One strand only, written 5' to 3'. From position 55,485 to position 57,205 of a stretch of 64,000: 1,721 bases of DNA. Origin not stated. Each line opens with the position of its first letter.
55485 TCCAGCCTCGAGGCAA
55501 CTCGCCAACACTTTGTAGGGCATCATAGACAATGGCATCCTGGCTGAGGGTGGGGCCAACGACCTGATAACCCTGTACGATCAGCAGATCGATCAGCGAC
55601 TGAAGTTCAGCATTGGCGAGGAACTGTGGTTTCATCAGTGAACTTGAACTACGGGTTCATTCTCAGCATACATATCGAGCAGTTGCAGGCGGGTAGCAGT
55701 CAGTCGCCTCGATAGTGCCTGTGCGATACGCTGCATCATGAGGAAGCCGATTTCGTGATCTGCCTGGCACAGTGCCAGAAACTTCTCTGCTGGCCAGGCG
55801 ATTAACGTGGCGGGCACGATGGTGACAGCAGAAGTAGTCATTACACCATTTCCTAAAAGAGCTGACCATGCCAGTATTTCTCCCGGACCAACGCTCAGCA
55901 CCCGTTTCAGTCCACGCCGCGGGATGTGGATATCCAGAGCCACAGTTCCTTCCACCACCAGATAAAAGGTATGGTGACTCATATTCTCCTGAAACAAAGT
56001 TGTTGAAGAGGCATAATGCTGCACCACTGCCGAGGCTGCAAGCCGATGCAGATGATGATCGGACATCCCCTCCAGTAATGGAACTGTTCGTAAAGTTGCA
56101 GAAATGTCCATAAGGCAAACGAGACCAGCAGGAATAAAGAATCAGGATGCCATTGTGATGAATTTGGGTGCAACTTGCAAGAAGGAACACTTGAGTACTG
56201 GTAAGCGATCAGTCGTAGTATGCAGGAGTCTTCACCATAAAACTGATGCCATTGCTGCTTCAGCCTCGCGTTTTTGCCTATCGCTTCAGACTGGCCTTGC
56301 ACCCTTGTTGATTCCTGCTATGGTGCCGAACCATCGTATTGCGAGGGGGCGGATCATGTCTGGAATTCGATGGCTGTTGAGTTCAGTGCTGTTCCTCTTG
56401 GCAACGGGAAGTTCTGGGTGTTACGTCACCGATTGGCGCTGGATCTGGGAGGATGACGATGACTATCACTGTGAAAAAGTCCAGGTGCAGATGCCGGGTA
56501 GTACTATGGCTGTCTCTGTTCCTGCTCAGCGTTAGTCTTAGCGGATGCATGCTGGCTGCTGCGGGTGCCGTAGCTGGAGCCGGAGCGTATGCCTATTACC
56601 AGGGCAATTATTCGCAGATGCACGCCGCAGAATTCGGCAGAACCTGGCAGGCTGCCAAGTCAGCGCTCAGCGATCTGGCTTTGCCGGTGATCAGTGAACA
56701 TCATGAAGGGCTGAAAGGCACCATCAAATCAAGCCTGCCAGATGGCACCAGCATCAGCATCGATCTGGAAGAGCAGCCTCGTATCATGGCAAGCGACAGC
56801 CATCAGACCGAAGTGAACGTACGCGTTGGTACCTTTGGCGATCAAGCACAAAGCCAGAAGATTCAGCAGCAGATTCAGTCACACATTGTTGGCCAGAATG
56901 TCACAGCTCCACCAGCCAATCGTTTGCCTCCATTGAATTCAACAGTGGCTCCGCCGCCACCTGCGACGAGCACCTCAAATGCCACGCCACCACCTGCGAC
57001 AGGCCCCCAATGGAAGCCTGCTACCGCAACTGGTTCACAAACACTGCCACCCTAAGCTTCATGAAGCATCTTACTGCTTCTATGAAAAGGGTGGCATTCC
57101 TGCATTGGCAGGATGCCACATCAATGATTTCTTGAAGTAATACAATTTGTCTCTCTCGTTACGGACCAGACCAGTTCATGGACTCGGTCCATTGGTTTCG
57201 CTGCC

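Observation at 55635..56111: HTH-less CNB-fold protein translationally coupled as first cistron of a group 3b [NiFe]-hydrogenase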

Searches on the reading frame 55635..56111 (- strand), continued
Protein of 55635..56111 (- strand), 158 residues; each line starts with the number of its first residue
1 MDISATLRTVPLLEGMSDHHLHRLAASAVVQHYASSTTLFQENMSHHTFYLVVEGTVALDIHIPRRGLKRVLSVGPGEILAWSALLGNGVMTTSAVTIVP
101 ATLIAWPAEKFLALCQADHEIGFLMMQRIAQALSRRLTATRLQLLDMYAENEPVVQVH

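Call 64: search_protein_families(library=pfam, proteins=[L034:2692-5646:+, L034:5685-6947:-, L034:6791-7453:+, L034:7582-7995:+, L034:7937-8683:+, L034:8735-10267:-, L034:9912-12062:-], max_evalue=0.0001)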
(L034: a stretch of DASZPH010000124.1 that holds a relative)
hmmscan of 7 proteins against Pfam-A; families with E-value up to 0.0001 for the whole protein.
L034:2692-5646:+ (984 aa): 4 families
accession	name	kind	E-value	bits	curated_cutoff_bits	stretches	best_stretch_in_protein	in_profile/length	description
PF07587.16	PSD1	-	1.6e-87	293.4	28.5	1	716-954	1-244/244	Protein of unknown function (DUF1553)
PF07583.16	PSCyt2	-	8.7e-79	264.7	29.8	1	227-439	1-207/209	Protein of unknown function (DUF1549)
PF07635.16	PSCyt1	-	2.4e-15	57.3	22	1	106-163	1-59/59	Planctomycete cytochrome C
PF13442.11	Cytochrome_CBB3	-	1.6e-05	25.6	27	0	99-177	7-68/68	Cytochrome C oxidase, cbb3-type, subunit III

L034:5685-6947:- (420 aa): 0 families

L034:6791-7453:+ (220 aa): 1 family
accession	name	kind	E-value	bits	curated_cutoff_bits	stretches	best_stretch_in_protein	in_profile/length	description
PF00027.35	cNMP_binding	-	9.5e-14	51.6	27.5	1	95-181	2-88/89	Cyclic nucleotide-binding domain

L034:7582-7995:+ (137 aa): 1 family
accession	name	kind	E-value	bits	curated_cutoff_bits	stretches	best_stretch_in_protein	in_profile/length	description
PF03551.20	PadR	-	2.8e-21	75.7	27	1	37-110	1-75/75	Transcriptional regulator PadR-like family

L034:7937-8683:+ (248 aa): 0 families

L034:8735-10267:- (510 aa): 3 families
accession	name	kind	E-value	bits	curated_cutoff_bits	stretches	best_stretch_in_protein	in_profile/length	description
PF02518.31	HATPase_c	-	1.8e-21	77.1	26.4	1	396-508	2-109/111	Histidine kinase-, DNA gyrase B-, and HSP90-like ATPase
PF00072.30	Response_reg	-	5.6e-20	72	30.2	1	147-248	1-100/111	Response regulator receiver domain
PF13581.12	HATPase_c_2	-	1.6e-06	28.6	27.4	1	398-486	30-112/127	Histidine kinase-like ATPase domain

L034:9912-12062:- (716 aa): 2 families
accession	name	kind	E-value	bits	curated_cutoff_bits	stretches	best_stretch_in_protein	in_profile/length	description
PF02518.31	HATPase_c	-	4.2e-24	85.6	26.4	1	574-682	2-110/111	Histidine kinase-, DNA gyrase B-, and HSP90-like ATPase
PF00512.31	HisKA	-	1e-08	35.5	26.9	1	465-527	2-61/66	His Kinase A (phospho-acceptor) domain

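Call 67: find_homologous_proteins(query=L081:6965-7423:+, max_evalue=1e-10)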
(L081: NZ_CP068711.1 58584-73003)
Query L081:6965-7423:+ (152 aa): 5832 proteins with E <= 1e-10 among 5892 candidates; the best 120 are listed.
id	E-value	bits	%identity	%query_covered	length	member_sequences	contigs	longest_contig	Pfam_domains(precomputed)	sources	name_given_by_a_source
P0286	4.8e-89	314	91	100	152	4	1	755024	PF00027.36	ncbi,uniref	ncbi:cyclic nucleotide-binding domain-containing protein [Paraburkholderia sp. A3BS-1L]|uniref:cycli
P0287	4.8e-84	298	88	100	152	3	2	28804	PF00027.36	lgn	-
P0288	1.6e-83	296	84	100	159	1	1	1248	PF00027.36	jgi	jgi:CRP/FNR family transcriptional regulator, cyclic AMP receptor protein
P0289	3.5e-82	292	84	100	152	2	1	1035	PF00027.36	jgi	-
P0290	1.9e-81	290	83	100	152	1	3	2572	PF00027.36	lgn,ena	-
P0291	5.6e-81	288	84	100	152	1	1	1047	PF00027.36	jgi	jgi:CRP/FNR family cyclic AMP-dependent transcriptional regulator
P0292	6.0e-81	288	83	100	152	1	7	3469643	PF00027.36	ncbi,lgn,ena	ncbi:MAG: cyclic nucleotide-binding domain-containing protein [Steroidobacteraceae bacterium]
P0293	6.8e-81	288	83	99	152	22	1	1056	PF00027.36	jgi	jgi:CRP-like cAMP-binding protein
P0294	7.7e-81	288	82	100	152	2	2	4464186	PF00027.36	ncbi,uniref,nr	ncbi:hypothetical protein PATSB16_24860 [Pandoraea thiooxydans]|uniref:Crp/Fnr family transcriptiona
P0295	8.9e-81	287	83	100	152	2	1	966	PF00027.36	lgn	-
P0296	1.3e-80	287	82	99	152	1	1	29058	PF00027.36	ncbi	-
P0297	2.4e-80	286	81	100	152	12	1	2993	PF00027.36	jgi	jgi:CRP-like cAMP-binding protein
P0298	2.7e-80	286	83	100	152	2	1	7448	PF00027.36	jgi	jgi:CRP/FNR family cyclic AMP-dependent transcriptional regulator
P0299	2.8e-80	286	83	100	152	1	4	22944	PF00027.36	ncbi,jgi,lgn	jgi:CRP/FNR family cyclic AMP-dependent transcriptional regulator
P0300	2.8e-80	286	82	100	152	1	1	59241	PF00027.36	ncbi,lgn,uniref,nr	ncbi:cyclic nucleotide-binding domain-containing protein [Ralstonia chuxiongensis]|uniref:cyclic nuc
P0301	4.6e-80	285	82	100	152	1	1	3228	PF00027.36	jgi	jgi:CRP-like cAMP-binding protein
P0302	4.8e-80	285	83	100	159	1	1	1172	PF00027.36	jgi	jgi:CRP-like cAMP-binding protein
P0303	4.9e-80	285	82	100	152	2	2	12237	PF00027.36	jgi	-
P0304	5.6e-80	285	83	100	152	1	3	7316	PF00027.36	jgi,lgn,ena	-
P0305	6.1e-80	285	83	100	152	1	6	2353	PF00027.36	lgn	-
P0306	6.2e-80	285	82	99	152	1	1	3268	PF00027.36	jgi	jgi:CRP/FNR family transcriptional regulator, cyclic AMP receptor protein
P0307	7.5e-80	284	82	100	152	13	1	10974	PF00027.36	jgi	jgi:CRP-like cAMP-binding protein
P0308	1.2e-79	284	81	99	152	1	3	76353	PF00027.36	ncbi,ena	-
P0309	1.3e-79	284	82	100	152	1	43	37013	PF00027.36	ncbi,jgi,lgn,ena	ncbi:MAG: cyclic nucleotide-binding domain-containing protein [Steroidobacteraceae bacterium]|jgi:CR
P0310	1.3e-79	284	82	100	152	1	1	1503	PF00027.36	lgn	-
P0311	1.8e-79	283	82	100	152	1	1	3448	PF00027.36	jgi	-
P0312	1.9e-79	283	82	100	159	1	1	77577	PF00027.36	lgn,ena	-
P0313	2.0e-79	283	83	100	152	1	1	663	PF00027.36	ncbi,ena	-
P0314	2.0e-79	283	82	100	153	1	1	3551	PF00027.36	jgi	-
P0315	2.4e-79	283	82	99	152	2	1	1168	PF00027.36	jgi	jgi:CRP-like cAMP-binding protein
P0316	3.2e-79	282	82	100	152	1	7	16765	PF00027.36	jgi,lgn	jgi:CRP-like cAMP-binding protein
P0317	3.3e-79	282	81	100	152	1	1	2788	PF00027.36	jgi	-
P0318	3.5e-79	282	82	100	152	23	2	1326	PF00027.36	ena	-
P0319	3.9e-79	282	81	100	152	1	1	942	PF00027.36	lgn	-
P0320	5.2e-79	282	81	99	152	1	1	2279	PF00027.36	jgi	jgi:CRP-like cAMP-binding protein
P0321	1.0e-78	281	80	100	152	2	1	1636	PF00027.36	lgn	-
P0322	1.4e-78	280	82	100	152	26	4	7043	PF00027.36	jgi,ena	-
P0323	1.5e-78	280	80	100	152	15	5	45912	PF00027.36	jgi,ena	jgi:CRP-like cAMP-binding protein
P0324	1.7e-78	280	80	100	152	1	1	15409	PF00027.36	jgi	jgi:CRP/FNR family transcriptional regulator, cyclic AMP receptor protein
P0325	1.7e-78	280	80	100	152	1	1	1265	PF00027.36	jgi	jgi:CRP-like cAMP-binding protein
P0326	1.8e-78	280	80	100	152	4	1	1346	PF00027.36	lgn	-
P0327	2.8e-78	279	82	100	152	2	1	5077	PF00027.36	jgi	-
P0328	2.9e-78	279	82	100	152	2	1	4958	PF00027.36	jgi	jgi:CRP/FNR family transcriptional regulator, cyclic AMP receptor protein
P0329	2.9e-78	279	82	100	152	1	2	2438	PF00027.36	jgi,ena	-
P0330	3.1e-78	279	80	100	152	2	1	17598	PF00027.36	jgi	jgi:CRP/FNR family cyclic AMP-dependent transcriptional regulator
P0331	5.1e-78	278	81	100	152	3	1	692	PF00027.36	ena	-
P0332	8.9e-78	278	79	99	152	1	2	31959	PF00027.36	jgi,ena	jgi:CRP-like cAMP-binding protein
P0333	9.6e-78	277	80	100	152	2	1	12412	PF00027.36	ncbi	-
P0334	1.0e-77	277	82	100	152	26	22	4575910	PF00027.36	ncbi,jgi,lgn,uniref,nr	ncbi:cyclic nucleotide-binding domain-containing protein [Azotobacter chroococcum]|jgi:CRP-like cAMP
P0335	1.0e-77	277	80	100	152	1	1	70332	PF00027.36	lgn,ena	-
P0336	1.2e-77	277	81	100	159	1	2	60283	PF00027.36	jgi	jgi:CRP-like cAMP-binding protein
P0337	1.2e-77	277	80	100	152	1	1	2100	PF00027.36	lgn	-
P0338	1.3e-77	277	79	99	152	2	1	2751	PF00027.36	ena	-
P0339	1.4e-77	277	81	100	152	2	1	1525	PF00027.36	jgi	-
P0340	2.1e-77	276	80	100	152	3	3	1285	PF00027.36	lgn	-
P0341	2.6e-77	276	80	100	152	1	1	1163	PF00027.36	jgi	jgi:CRP/FNR family transcriptional regulator, cyclic AMP receptor protein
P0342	3.2e-77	276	80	100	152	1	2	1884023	PF00027.36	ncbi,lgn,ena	-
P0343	3.8e-77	276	79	100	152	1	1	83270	PF00027.36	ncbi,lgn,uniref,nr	ncbi:Crp/Fnr family transcriptional regulator [Burkholderia ubonensis]|uniref:cyclic nucleotide-bind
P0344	4.2e-77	275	80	100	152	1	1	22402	PF00027.36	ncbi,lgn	ncbi:MAG: cyclic nucleotide-binding domain-containing protein [Steroidobacteraceae bacterium]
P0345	4.7e-77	275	81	99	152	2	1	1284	PF00027.36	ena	-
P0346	5.2e-77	275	79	99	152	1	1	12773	PF00027.36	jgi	jgi:CRP-like cAMP-binding protein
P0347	9.0e-77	274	81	100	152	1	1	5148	PF00027.36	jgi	jgi:CRP/FNR family transcriptional regulator, cyclic AMP receptor protein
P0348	9.3e-77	274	78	100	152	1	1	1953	PF00027.36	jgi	jgi:CRP-like cAMP-binding protein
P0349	9.5e-77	274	80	100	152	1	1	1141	PF00027.36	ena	-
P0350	1.0e-76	274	80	100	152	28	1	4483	PF00027.36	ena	-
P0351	1.1e-76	274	80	100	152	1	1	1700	PF00027.36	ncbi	-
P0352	1.1e-76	274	80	100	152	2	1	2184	PF00027.36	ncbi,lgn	-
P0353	1.3e-76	274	78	100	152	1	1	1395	PF00027.36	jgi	jgi:CRP-like cAMP-binding protein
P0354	1.4e-76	274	82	100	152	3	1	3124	PF00027.36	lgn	-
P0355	1.6e-76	273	79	100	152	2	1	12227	PF00027.36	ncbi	-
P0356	1.7e-76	273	76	100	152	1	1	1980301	PF00027.36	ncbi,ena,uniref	ncbi:cyclic nucleotide-binding domain-containing protein [Rhodanobacter ginsengisoli]|uniref:Cyclic 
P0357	1.7e-76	273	78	100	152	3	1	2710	PF00027.36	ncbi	-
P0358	1.8e-76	273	77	100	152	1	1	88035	PF00027.36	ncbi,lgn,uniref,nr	ncbi:Crp/Fnr family transcriptional regulator [Burkholderia cepacia]|uniref:cyclic nucleotide-bindin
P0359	1.9e-76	273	79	100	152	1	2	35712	PF00027.36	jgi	jgi:CRP/FNR family transcriptional regulator, cyclic AMP receptor protein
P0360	2.1e-76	273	79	100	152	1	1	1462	PF00027.36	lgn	-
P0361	2.3e-76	273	81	100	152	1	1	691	PF00027.36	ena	-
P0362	2.4e-76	273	81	99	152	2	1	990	PF00027.36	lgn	-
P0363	2.7e-76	273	81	99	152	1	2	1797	PF00027.36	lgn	-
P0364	3.0e-76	273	80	100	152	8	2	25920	PF00027.36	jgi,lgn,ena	jgi:CRP-like cAMP-binding protein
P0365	3.0e-76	273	78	100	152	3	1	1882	PF00027.36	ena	-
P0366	4.3e-76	272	81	100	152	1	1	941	PF00027.36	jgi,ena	-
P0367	4.9e-76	272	78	100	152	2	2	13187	PF00027.36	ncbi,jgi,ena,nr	ncbi:MAG TPA: cyclic nucleotide-binding domain-containing protein [Acetobacteraceae bacterium]|nr:cy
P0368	5.1e-76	272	80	99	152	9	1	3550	PF00027.36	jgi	jgi:CRP-like cAMP-binding protein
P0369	5.6e-76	272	81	100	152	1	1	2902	PF00027.36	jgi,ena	jgi:CRP/FNR family transcriptional regulator, cyclic AMP receptor protein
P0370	6.0e-76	272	79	100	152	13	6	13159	PF00027.36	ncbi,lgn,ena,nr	ncbi:MAG: cyclic nucleotide-binding domain-containing protein [Bradyrhizobium sp.]|nr:cyclic nucleot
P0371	6.6e-76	271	80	100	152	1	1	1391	PF00027.36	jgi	-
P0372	8.0e-76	271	78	100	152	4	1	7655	PF00027.36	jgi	jgi:CRP/FNR family transcriptional regulator, cyclic AMP receptor protein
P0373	9.0e-76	271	79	100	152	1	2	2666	PF00027.36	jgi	jgi:CRP-like cAMP-binding protein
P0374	1.0e-75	271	78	100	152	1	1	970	PF00027.36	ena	-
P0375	1.1e-75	271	77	100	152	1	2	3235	PF00027.36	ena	-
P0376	1.1e-75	271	78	100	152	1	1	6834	PF00027.36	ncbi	-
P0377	1.2e-75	271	78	99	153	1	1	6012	PF00027.36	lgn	-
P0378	1.3e-75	271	79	100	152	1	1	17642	PF00027.36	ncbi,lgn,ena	-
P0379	1.4e-75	270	78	100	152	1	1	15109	PF00027.36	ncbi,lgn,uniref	ncbi:cyclic nucleotide-binding domain-containing protein [Bradyrhizobium sp.]|uniref:cyclic nucleoti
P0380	1.5e-75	270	78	99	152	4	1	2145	PF00027.36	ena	-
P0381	1.6e-75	270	77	99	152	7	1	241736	PF00027.36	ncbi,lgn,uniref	ncbi:cyclic nucleotide-binding domain-containing protein [Rhodanobacter terrae]|uniref:Cyclic nucleo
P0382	2.5e-75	270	79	100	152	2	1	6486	PF00027.36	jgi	jgi:CRP/FNR family cyclic AMP-dependent transcriptional regulator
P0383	2.6e-75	270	78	100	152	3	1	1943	PF00027.36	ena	-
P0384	2.6e-75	270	81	100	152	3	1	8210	PF00027.36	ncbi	-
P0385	2.8e-75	269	79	100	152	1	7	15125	PF00027.36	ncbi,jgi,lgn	ncbi:MAG: cyclic nucleotide-binding domain-containing protein [Xanthobacteraceae bacterium]|jgi:CRP-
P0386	3.1e-75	269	77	100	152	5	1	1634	PF00027.36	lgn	-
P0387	3.4e-75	269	78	99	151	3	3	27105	PF00027.36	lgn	-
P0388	3.5e-75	269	78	100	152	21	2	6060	PF00027.36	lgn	-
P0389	3.7e-75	269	79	100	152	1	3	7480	PF00027.36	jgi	jgi:CRP/FNR family cyclic AMP-dependent transcriptional regulator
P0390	4.3e-75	269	78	100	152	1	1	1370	PF00027.36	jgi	jgi:CRP-like cAMP-binding protein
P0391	4.6e-75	269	77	99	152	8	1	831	PF00027.36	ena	-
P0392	5.0e-75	269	78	100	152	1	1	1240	PF00027.36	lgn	-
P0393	5.9e-75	268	78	100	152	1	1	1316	PF00027.36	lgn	-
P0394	6.4e-75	268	76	100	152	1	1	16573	PF00027.36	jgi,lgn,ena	-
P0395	7.0e-75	268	77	99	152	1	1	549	PF00027.36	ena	-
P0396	9.3e-75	268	77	99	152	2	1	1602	PF00027.36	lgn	-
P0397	1.1e-74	268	78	100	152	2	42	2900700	PF00027.36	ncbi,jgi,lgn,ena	ncbi:MAG: cyclic nucleotide-binding domain-containing protein [Steroidobacteraceae bacterium]|jgi:CR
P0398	1.4e-74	267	77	99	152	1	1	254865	PF00027.36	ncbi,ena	-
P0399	1.4e-74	267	77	100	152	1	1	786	PF00027.36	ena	-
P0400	1.4e-74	267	77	100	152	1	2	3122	PF00027.36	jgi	jgi:CRP-like cAMP-binding protein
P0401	1.9e-74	267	78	99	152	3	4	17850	PF00027.36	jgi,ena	jgi:CRP-like cAMP-binding protein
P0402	2.1e-74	267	78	100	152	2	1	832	PF00027.36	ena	-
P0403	2.3e-74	266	77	99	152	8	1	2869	PF00027.36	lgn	-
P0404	2.4e-74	266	79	99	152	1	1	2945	PF00027.36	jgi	jgi:CRP/FNR family transcriptional regulator, cyclic AMP receptor protein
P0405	2.4e-74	266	78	100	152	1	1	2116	PF00027.36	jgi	jgi:CRP-like cAMP-binding protein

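Call 68: find_encoding_contigs(protein=P0334, flank=6000, max_places=2)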
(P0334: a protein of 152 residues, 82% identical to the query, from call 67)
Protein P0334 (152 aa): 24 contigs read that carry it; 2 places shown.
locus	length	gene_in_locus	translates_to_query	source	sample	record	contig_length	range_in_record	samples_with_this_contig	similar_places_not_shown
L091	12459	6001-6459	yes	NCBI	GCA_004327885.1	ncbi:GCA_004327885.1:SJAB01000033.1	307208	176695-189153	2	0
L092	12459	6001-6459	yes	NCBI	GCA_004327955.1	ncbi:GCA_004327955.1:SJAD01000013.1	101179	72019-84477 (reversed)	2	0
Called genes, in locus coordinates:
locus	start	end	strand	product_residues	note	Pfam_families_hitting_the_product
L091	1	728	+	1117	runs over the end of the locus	PF08379:Bact_transglu_N, PF01841:Transglut_core, PF09899:DUF2126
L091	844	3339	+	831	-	PF04174:CP_ATPgrasp_1, PF14403:CP_ATPgrasp_2, PF04168:Alpha-E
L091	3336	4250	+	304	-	PF08379:Bact_transglu_N, PF01841:Transglut_core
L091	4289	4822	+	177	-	PF12276:DUF3617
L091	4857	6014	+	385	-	PF12838:Fer4_7 (faint), PF13746:Fer4_18 (faint), PF13534:Fer4_17 (faint), PF14697:Fer4_21 (faint), PF25160:LdpA_Fe-S-bd (faint), PF13183:Fer4_8 (weak), PF13237:Fer4_10 (faint), PF17179:Fer4_22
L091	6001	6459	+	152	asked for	PF00027:cNMP_binding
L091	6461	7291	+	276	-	PF00175:NAD_binding_1, PF10418:DHODB_Fe-S_bind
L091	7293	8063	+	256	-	PF01058:Oxidored_q6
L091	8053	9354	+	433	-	PF00374:NiFeSe_Hases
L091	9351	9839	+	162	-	PF01750:HycI (weak)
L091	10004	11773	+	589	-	PF00884:Sulfatase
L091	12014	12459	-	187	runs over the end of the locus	PF04955:HupE_UreJ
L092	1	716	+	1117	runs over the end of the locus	PF08379:Bact_transglu_N, PF01841:Transglut_core, PF09899:DUF2126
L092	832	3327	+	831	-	PF04174:CP_ATPgrasp_1, PF14403:CP_ATPgrasp_2, PF04168:Alpha-E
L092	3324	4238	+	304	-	PF08379:Bact_transglu_N, PF01841:Transglut_core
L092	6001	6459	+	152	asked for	PF00027:cNMP_binding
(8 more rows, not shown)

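Call 69: find_encoding_contigs(protein=P0370, flank=6000, max_places=2)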
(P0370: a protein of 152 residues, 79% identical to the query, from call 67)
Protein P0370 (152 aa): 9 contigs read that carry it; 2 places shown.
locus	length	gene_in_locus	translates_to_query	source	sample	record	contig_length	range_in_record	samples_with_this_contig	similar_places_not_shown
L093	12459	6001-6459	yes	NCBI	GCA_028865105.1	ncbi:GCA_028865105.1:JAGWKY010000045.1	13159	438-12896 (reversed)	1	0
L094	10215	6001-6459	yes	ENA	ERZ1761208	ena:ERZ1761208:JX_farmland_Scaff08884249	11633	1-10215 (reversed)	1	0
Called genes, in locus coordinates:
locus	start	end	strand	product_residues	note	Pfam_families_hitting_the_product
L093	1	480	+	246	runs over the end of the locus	PF01058:Oxidored_q6, PF14720:NiFe_hyd_SSU_C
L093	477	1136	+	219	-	-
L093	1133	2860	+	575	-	PF27537:HoxH (weak), PF00374:NiFeSe_Hases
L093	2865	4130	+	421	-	PF13187:Fer4_9 (faint), PF00037:Fer4 (faint), PF12797:Fer4_2 (faint), PF12800:Fer4_4 (faint), PF13183:Fer4_8, PF12838:Fer4_7, PF13534:Fer4_17, PF02754:CCG, +2 more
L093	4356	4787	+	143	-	PF00582:Usp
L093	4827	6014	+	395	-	PF13746:Fer4_18 (faint), PF13534:Fer4_17 (faint), PF14697:Fer4_21 (faint), PF12797:Fer4_2 (faint), PF13237:Fer4_10 (faint), PF25160:LdpA_Fe-S-bd (faint), PF13183:Fer4_8 (weak), PF17179:Fer4_22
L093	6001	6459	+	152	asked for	PF00027:cNMP_binding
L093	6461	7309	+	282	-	PF00175:NAD_binding_1, PF10418:DHODB_Fe-S_bind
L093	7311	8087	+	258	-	PF01058:Oxidored_q6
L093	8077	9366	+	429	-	PF00374:NiFeSe_Hases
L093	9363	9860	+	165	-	PF01750:HycI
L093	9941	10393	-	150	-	-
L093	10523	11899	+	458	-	PF00232:Glyco_hydro_1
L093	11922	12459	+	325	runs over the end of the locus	PF00480:ROK (weak), PF02685:Glucokinase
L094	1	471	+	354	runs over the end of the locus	PF01058:Oxidored_q6, PF14720:NiFe_hyd_SSU_C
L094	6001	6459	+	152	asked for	PF00027:cNMP_binding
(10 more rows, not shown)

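Call 70: predict_structure(alignment_id=A3)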
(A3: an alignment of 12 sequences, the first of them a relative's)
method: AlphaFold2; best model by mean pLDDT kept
length: 325 residues; sequences in the alignment: 12
mean_pLDDT: 79.9   pTM: 0.50
mean pLDDT of the five models: 79.9, 78.8, 77.6, 76.9, 76.8
residues with pLDDT >= 90: 73; 70-90: 181; 50-70: 57; < 50: 14
segments of 3 or more residues with pLDDT < 50: 1-8
pLDDT, mean of each block of 10 residues (from residue 1): 41 90 89 90 90 89 91 77 78 56 87 89 81 77 91 77 72 89 90 84 82 90 82 83 67 77 88 86 88 80 65 60 46
secondary structure, 60 per line:
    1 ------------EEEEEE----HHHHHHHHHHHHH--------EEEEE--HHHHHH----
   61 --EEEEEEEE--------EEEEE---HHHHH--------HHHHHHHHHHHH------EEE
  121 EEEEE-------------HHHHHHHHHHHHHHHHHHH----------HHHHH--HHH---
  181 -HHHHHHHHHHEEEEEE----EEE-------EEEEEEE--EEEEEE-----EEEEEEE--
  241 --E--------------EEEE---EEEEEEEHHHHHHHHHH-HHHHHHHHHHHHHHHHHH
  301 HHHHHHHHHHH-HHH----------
elements in order: E13-18 H23-35 E44-48 H51-56 E63-70 E79-83 H87-91 H100-111 E118-125 H139-157 H168-172 H182-191 E192-197 E202-204 E212-218 E221-226 E232-238 E258-261 E265-271 H272-281 H283-311

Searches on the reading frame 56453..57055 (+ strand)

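Call 28: search_protein_families(library=pfam, proteins=[window:56453-57055:+], max_evalue=0.001)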
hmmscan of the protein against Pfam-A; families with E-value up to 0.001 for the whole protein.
window:56453-57055:+ (200 aa): 1 family
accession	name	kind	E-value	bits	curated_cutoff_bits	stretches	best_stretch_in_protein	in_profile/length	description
PF12092.13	DUF3568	-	1.2e-23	83.9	23.2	1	21-143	6-123/124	Protein of unknown function (DUF3568)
